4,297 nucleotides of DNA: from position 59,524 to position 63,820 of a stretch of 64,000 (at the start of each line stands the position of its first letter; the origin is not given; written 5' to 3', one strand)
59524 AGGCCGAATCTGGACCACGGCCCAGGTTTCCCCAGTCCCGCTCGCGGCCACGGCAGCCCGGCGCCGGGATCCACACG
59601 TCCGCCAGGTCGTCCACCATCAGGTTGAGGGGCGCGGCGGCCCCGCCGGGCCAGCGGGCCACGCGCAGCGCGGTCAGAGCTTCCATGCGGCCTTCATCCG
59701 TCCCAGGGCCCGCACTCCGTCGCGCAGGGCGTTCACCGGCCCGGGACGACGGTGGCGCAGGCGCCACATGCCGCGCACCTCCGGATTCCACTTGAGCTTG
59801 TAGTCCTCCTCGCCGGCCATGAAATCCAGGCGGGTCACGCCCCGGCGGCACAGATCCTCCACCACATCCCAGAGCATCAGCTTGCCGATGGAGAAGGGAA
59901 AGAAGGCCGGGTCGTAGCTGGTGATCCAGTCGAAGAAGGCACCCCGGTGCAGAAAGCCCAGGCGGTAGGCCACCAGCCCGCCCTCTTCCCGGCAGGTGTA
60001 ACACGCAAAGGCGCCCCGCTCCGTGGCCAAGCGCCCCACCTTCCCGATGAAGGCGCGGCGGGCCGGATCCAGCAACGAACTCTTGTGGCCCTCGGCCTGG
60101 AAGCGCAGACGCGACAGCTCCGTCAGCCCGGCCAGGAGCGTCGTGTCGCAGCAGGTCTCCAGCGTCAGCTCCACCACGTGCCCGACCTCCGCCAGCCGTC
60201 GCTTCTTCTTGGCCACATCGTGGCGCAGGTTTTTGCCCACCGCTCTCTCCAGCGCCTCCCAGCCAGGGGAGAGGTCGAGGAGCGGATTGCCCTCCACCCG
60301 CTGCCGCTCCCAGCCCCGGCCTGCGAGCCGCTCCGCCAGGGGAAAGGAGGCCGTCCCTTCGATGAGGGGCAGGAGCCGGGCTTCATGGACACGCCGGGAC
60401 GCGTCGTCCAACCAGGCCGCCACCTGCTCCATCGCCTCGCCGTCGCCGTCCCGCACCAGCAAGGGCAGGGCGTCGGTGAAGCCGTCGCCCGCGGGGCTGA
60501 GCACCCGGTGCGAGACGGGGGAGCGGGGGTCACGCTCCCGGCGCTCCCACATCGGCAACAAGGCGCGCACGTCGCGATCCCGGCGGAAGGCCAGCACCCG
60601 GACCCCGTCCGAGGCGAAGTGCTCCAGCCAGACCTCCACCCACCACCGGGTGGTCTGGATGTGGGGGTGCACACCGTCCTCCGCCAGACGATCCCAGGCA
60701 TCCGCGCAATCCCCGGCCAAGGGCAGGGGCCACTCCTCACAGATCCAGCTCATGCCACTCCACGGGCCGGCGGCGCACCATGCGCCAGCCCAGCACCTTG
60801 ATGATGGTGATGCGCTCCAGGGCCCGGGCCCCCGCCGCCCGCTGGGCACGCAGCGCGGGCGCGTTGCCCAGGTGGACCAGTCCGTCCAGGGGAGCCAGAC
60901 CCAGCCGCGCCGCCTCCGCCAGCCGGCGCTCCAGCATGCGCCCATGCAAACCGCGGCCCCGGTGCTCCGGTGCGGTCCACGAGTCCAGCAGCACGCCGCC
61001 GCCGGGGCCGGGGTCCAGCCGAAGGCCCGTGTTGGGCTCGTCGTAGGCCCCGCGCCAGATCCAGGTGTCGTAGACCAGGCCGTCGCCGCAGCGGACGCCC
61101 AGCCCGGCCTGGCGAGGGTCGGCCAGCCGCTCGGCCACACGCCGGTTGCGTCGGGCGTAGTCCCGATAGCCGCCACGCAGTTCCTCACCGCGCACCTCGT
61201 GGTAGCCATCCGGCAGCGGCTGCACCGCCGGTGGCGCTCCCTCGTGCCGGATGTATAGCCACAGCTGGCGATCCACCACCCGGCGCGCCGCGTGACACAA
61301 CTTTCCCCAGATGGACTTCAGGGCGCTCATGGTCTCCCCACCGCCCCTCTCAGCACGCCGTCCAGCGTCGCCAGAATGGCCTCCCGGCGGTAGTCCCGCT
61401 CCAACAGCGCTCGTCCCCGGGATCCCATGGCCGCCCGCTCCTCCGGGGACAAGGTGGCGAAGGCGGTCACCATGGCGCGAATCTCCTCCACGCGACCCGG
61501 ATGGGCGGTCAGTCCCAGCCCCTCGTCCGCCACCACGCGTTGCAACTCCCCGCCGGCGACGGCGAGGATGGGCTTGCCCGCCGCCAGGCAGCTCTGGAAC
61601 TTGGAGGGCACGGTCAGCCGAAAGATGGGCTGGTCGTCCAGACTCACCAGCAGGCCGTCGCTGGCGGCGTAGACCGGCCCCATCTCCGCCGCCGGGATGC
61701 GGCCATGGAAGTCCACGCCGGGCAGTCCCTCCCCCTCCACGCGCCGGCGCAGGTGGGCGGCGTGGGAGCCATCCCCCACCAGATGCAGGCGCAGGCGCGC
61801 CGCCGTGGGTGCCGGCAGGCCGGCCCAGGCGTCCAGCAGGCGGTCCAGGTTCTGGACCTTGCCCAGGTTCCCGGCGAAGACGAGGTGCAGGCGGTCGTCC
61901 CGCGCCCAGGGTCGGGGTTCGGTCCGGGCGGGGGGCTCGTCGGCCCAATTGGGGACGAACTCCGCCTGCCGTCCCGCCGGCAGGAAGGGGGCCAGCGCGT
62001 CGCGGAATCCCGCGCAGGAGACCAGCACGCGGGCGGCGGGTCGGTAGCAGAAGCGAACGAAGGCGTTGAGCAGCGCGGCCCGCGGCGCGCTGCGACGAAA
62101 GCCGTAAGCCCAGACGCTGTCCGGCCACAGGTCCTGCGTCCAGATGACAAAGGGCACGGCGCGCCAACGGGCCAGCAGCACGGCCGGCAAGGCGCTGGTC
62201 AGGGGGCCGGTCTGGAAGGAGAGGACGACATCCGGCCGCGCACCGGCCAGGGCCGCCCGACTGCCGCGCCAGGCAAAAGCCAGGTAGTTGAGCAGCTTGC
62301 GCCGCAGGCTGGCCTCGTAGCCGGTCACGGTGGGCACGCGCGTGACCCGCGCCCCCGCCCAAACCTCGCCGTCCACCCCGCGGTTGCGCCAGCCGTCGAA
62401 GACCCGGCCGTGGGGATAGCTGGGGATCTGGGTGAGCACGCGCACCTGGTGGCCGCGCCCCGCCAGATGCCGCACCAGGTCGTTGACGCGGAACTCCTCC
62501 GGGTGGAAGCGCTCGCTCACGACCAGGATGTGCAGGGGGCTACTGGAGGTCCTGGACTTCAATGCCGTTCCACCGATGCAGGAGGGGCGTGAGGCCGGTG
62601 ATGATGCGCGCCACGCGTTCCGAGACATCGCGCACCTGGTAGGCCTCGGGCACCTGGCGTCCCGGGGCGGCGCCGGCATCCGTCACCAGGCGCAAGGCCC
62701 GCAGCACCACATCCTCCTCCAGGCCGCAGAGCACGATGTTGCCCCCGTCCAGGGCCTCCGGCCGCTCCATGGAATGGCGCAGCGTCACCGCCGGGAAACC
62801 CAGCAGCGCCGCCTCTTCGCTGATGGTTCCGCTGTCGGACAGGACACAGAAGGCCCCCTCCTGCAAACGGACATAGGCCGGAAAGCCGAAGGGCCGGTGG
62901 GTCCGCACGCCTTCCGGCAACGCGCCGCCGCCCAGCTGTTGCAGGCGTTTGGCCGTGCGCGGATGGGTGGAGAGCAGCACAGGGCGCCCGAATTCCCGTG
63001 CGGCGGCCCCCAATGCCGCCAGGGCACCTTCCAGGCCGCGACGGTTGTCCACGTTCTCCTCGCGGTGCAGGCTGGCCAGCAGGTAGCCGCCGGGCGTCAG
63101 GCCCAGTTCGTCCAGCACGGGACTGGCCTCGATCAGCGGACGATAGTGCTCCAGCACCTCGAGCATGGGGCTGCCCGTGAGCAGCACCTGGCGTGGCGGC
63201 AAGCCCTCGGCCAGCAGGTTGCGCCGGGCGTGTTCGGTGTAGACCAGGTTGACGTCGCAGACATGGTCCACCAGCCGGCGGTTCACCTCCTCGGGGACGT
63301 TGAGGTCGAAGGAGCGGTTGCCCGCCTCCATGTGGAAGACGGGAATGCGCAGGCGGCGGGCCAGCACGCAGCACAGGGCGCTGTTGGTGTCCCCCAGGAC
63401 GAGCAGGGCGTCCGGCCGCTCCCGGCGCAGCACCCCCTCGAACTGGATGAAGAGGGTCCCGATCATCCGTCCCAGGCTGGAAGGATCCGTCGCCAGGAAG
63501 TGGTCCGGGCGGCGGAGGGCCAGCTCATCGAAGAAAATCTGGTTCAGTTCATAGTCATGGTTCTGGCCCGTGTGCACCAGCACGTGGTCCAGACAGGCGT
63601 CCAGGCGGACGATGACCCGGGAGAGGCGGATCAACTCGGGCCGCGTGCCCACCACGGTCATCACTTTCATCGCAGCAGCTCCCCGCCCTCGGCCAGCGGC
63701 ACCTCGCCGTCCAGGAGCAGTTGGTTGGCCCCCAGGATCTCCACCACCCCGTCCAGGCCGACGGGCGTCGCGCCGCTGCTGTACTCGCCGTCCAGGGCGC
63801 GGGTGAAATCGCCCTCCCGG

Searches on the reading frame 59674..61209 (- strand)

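Call 58: search_protein_families(library=pfam, proteins=[window:59674-61209:-], max_evalue=0.00001)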
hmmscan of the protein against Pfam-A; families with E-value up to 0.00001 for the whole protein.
window:59674-61209:- (511 aa): 1 family
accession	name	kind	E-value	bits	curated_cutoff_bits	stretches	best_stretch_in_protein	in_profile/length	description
PF13480.13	Acetyltransf_6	-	7.6e-26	91.4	22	1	327-471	2-142/143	Acetyltransferase (GNAT) domain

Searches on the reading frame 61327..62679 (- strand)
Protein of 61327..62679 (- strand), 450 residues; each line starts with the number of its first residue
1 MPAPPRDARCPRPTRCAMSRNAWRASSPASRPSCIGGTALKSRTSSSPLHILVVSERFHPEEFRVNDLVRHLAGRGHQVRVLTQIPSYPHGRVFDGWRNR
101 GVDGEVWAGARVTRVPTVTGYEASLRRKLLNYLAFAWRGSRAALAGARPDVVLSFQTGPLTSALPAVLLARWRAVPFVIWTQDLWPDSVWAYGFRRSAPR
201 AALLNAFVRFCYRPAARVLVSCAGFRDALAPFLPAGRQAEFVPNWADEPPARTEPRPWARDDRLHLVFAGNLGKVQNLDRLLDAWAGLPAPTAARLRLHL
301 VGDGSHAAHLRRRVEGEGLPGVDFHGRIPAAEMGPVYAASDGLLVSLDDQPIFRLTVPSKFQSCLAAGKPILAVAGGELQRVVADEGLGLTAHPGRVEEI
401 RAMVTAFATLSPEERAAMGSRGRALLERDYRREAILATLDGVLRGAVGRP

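Call 58: search_protein_families(library=pfam, proteins=[window:61327-62679:-], max_evalue=0.00001)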
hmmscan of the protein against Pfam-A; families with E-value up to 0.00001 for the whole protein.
window:61327-62679:- (450 aa): 5 families
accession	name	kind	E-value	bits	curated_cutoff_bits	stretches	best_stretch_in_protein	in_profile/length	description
PF13579.12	Glyco_trans_4_4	-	1.7e-18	67.9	29.7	1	64-245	6-158/158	Glycosyl transferase 4-like domain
PF13692.12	Glyco_trans_1_4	-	5.2e-14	53.1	27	1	265-403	3-135/142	Glycosyl transferases group 1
PF00534.26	Glycos_transf_1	-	1.6e-12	47.7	26.4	1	261-423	13-170/172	Glycosyl transferases group 1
PF13439.12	Glyco_transf_4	-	7.7e-12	46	28.5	1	65-247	8-167/170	Glycosyltransferase Family 4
PF13524.12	Glyco_trans_1_2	-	7.7e-06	26.4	25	0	295-437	14-140/144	Glycosyl transferase-like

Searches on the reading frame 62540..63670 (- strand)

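Call 58: search_protein_families(library=pfam, proteins=[window:62540-63670:-], max_evalue=0.00001)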
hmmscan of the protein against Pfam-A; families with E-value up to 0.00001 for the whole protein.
window:62540-63670:- (376 aa): 2 families
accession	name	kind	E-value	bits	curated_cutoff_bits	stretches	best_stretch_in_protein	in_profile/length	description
PF02350.25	Epimerase_2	-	3.5e-86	289.7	30.6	1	26-357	8-346/347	UDP-N-acetylglucosamine 2-epimerase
PF13579.12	Glyco_trans_4_4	-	2.8e-08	34.7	29.7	0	71-163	58-153/158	Glycosyl transferase 4-like domain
